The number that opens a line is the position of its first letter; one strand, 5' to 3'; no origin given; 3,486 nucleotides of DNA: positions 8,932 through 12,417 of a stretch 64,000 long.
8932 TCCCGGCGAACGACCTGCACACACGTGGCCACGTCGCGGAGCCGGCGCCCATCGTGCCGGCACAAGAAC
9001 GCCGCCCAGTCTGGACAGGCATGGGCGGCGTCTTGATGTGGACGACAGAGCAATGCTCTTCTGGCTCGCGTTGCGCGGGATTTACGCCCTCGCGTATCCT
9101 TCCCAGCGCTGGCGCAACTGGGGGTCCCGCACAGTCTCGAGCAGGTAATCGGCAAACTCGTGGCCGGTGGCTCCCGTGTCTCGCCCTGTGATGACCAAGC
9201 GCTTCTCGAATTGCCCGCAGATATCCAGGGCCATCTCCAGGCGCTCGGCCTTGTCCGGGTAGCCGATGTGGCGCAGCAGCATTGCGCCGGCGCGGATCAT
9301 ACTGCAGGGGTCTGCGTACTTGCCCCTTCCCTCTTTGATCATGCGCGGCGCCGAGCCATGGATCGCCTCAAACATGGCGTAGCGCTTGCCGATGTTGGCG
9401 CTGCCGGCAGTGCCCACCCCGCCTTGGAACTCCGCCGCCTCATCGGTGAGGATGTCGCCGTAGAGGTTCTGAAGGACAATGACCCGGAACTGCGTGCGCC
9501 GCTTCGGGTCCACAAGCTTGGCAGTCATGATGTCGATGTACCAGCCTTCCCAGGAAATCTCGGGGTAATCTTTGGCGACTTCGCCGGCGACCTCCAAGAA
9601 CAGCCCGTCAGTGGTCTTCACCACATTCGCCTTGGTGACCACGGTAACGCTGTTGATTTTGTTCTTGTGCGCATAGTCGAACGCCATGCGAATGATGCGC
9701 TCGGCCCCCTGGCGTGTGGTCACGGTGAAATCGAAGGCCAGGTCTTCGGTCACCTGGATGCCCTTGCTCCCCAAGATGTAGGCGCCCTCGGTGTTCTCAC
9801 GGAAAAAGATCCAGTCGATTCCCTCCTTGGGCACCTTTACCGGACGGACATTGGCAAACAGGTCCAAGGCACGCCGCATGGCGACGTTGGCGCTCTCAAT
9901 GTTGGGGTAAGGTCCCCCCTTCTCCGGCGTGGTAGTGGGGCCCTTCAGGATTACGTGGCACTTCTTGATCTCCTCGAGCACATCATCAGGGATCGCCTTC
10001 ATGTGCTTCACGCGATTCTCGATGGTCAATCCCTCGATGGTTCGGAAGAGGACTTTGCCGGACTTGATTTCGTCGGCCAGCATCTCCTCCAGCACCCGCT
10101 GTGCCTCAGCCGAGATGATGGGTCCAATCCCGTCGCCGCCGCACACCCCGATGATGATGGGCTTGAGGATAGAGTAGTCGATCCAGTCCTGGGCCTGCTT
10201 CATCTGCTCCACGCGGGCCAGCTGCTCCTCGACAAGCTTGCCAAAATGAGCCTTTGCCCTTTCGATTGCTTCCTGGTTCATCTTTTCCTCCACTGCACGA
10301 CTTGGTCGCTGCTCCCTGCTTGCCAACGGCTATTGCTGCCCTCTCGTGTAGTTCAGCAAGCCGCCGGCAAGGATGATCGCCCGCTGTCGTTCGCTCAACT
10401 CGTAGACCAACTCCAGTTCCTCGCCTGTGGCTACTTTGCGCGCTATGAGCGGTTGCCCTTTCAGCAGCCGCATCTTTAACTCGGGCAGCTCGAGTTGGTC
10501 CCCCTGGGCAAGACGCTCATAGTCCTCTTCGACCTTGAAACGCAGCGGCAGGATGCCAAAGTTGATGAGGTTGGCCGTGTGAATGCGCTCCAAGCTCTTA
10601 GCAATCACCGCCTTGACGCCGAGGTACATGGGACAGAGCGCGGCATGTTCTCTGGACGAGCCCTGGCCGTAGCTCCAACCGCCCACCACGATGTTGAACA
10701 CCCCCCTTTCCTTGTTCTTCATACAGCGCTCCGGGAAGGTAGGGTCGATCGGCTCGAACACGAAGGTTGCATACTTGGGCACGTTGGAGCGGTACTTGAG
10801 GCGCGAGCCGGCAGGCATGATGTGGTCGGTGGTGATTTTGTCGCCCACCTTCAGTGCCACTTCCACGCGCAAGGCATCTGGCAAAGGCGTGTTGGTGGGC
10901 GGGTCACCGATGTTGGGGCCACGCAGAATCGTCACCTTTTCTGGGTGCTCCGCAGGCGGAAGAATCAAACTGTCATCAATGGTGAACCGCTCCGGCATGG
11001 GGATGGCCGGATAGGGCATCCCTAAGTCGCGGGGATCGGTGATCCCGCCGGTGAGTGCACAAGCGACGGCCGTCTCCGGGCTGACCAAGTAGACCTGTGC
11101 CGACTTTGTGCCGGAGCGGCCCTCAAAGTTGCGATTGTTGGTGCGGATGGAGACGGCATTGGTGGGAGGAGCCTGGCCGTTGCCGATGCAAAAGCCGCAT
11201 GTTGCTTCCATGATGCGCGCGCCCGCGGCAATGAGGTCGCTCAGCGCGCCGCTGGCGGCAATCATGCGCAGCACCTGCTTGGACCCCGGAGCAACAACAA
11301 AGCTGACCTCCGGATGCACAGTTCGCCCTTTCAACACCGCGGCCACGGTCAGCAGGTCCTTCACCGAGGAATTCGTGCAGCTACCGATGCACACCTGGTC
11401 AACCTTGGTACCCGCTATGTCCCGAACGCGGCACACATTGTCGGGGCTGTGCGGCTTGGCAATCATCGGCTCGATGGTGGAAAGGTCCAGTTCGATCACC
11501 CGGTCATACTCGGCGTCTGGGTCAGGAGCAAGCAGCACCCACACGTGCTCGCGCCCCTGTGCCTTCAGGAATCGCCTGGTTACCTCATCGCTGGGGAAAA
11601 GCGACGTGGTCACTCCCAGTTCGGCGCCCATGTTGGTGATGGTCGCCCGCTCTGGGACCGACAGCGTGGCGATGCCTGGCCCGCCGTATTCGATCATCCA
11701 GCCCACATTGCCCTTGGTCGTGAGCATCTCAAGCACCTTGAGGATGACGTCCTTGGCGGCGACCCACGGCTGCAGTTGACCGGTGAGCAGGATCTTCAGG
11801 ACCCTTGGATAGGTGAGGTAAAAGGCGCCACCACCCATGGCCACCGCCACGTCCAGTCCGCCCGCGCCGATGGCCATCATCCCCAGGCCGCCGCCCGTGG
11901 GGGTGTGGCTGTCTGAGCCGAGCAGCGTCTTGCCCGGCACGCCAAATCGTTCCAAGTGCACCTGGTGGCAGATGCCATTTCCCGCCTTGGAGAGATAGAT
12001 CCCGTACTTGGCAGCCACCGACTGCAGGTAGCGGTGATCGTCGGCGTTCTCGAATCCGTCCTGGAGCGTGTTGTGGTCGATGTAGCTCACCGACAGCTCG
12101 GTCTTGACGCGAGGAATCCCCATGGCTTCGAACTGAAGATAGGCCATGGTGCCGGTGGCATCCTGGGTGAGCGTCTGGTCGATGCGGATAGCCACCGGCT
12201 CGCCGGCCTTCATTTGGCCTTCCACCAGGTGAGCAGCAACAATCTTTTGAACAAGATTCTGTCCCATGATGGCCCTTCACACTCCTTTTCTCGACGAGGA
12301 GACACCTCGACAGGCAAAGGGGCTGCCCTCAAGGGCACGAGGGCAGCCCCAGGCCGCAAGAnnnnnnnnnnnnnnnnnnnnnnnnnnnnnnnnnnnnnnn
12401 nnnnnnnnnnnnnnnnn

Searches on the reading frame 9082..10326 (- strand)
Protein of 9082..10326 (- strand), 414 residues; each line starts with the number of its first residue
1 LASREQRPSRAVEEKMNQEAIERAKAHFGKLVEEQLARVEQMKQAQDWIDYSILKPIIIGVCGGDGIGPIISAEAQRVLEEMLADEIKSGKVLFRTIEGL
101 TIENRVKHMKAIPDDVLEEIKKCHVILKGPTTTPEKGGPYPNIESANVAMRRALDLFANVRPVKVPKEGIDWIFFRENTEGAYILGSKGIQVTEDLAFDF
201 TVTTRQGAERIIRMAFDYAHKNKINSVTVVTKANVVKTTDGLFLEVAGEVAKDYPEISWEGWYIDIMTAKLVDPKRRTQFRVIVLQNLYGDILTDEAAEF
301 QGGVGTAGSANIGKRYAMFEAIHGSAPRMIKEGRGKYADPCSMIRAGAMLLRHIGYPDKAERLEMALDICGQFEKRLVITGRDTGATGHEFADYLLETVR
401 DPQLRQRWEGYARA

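Call 6: search_protein_families(library=pfam, proteins=[window:9082-10326:-])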
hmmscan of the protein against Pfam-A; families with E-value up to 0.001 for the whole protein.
window:9082-10326:- (414 aa): 1 family
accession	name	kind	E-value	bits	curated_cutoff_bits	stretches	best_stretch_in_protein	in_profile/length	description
PF00180.25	Iso_dh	-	4.6e-68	230.5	27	1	59-368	2-320/348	Isocitrate/isopropylmalate dehydrogenase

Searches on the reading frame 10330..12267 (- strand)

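Call 5: search_protein_families(library=pfam, proteins=[window:10330-12267:-])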
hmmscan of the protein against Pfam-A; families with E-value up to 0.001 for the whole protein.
window:10330-12267:- (645 aa): 3 families
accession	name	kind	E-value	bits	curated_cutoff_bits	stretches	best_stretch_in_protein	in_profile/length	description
PF00330.25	Aconitase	-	3.3e-113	379.5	28.7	1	7-407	1-463/463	Aconitase family (aconitate hydratase)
PF00694.25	Aconitase_C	-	1e-20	74.8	22.8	1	509-578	60-129/131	Aconitase C-terminal domain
PF04412.18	AcnX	-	3.6e-05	23.1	31.5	1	286-360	288-360/400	Aconitase X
